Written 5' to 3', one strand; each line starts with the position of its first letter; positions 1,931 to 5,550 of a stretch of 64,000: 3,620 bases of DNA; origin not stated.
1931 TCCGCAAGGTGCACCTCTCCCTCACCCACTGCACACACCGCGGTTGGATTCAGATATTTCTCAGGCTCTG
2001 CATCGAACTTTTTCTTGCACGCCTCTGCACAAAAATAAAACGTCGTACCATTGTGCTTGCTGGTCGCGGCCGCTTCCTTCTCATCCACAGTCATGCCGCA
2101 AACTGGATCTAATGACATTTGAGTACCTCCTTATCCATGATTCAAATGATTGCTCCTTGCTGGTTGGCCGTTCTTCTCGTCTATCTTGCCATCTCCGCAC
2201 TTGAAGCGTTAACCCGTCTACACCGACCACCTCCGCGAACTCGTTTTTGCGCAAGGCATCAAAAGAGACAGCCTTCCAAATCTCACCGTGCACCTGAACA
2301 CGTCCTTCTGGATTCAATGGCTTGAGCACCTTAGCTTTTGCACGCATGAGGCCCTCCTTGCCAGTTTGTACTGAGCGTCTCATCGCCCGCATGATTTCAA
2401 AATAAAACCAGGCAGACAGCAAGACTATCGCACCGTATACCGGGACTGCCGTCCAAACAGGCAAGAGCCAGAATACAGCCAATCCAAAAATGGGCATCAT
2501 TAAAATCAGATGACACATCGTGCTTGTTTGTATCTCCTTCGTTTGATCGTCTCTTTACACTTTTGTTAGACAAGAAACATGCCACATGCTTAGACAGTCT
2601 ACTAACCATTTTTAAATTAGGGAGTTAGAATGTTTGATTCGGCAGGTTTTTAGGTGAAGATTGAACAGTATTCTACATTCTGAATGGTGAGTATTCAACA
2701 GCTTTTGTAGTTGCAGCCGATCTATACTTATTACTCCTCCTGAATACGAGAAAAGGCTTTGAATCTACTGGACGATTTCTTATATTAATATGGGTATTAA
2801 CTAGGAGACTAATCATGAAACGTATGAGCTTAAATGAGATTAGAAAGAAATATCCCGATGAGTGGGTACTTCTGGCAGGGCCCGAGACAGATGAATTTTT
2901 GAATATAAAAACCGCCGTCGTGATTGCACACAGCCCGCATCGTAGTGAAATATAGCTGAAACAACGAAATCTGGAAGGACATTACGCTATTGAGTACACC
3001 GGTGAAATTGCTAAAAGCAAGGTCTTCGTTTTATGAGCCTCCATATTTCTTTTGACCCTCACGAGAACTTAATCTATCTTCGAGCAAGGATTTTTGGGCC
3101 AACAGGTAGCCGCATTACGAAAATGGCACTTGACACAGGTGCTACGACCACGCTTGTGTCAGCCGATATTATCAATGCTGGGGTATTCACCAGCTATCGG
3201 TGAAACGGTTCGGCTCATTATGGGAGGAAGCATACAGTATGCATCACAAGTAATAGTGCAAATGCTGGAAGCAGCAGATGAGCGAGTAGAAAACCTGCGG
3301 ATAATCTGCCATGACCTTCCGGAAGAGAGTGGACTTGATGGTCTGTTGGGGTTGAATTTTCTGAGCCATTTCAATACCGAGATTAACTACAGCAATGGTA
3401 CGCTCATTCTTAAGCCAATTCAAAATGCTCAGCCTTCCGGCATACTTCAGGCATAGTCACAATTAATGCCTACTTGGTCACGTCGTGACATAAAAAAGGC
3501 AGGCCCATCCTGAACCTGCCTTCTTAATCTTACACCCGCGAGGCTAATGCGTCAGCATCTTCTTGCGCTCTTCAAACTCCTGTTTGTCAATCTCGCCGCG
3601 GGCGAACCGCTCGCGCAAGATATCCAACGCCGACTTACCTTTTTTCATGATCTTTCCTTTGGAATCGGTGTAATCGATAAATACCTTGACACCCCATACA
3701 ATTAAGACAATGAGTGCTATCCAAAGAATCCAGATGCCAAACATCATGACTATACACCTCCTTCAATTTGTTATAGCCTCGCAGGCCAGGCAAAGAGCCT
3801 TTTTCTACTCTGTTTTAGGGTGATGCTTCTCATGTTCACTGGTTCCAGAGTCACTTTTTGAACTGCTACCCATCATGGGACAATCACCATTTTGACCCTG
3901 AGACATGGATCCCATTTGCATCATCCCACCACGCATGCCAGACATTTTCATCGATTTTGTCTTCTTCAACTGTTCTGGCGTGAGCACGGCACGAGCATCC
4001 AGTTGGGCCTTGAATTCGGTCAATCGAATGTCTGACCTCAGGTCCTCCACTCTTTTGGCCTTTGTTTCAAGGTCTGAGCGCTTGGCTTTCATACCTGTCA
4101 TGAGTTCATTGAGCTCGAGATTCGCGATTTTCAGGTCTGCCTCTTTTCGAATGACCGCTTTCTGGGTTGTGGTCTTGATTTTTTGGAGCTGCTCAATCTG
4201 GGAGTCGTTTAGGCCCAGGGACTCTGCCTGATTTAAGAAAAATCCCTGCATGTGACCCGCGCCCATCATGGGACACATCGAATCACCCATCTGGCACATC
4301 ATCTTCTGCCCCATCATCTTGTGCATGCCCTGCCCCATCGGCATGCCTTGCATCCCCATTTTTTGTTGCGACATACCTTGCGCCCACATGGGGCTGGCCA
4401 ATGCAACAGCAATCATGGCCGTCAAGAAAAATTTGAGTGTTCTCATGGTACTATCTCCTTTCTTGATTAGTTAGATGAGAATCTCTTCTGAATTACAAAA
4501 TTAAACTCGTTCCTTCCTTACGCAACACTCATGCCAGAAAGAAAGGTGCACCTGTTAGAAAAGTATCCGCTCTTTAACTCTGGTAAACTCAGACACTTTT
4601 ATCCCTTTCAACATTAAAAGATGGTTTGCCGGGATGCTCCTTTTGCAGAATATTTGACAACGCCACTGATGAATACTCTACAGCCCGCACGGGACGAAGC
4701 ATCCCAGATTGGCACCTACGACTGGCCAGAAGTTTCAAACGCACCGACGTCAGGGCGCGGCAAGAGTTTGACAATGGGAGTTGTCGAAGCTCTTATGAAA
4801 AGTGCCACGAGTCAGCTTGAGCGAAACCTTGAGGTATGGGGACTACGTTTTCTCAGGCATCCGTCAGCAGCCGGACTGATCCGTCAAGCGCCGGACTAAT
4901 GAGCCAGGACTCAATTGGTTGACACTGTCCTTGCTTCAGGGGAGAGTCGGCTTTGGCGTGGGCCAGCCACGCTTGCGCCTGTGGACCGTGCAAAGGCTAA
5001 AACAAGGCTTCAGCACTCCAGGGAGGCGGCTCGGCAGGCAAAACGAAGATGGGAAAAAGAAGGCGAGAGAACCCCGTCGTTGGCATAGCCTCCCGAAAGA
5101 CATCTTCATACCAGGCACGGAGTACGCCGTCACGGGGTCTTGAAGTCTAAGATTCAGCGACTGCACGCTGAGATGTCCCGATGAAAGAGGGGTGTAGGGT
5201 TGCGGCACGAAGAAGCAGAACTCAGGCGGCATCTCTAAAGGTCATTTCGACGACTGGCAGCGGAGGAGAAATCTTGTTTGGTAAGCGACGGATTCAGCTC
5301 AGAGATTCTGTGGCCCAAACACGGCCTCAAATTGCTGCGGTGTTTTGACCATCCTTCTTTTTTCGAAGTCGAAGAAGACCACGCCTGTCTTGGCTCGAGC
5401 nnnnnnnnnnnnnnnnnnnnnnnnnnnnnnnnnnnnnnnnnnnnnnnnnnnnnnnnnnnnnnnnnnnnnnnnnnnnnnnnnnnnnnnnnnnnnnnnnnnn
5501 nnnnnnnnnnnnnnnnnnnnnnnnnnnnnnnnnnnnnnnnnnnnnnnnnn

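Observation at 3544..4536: Sigma-54 promoter drives a Met/His-rich ZraP-like/SHOCT operon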

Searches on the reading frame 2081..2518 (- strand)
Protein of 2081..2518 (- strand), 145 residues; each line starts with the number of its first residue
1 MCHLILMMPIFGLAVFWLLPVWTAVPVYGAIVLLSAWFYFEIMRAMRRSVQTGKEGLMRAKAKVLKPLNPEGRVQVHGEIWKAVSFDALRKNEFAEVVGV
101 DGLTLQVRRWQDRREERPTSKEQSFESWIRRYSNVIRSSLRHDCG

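Call 3: search_protein_families(library=pfam, proteins=[window:2081-2518:-], max_evalue=0.01)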
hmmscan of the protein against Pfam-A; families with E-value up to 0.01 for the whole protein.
window:2081-2518:- (145 aa): 1 family
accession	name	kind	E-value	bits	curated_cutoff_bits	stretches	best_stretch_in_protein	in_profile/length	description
PF01957.25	NfeD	-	6e-14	52.4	29.1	1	55-109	2-57/57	NfeD-like C-terminal, partner-binding domain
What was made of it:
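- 2081..2518 (-): NfeD-like protein. Pfam NfeD (call 3).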

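Call 40: search_protein_families(library=ncbifam, proteins=[window:2081-2518:-], max_evalue=0.001)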
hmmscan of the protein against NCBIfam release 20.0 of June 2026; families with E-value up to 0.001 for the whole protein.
window:2081-2518:- (145 aa): 0 families

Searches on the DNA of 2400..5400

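Call 68: search_rna_families(source=window, start=2400, end=5400, threshold=evalue, max_evalue=1)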
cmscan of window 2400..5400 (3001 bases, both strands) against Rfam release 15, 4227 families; matches with E-value up to 1: 0.
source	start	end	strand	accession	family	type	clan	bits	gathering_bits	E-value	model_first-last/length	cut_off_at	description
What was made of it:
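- Tried and rejected: Rfam found no RNA family in 2400-5400 (call 68).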

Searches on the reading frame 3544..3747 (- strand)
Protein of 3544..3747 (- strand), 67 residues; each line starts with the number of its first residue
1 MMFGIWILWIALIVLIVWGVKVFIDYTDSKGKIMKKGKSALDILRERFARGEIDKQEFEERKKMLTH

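Call 3: search_protein_families(library=pfam, proteins=[window:3544-3747:-], max_evalue=0.01)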
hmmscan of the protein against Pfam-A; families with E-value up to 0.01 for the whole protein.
window:3544-3747:- (67 aa): 3 families
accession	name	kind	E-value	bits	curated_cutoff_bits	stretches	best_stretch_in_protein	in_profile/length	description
PF09851.14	SHOCT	-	9.1e-09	35.2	27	1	40-63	2-25/28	Short C-terminal domain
PF08044.16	DUF1707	-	0.00037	20.9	27.6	1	39-63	10-34/53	DUF1707 SHOCT-like domain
PF05120.17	GvpG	-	0.0019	18.7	30.6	1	40-65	36-61/67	Gas vesicle protein G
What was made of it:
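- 3544..3747 (-): 67-aa protein: N-terminal hydrophobic helix plus SHOCT domain. Pfam SHOCT 35.2 bits against a cut-off of 27 (call 3).
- Checked: Gene 3544-3747(-) is SHOCT, above cut-off at 35.2 bits against 27 (call 3).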

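Call 40: search_protein_families(library=ncbifam, proteins=[window:3544-3747:-], max_evalue=0.001)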
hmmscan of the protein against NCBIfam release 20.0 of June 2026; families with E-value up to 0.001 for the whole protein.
window:3544-3747:- (67 aa): 0 families
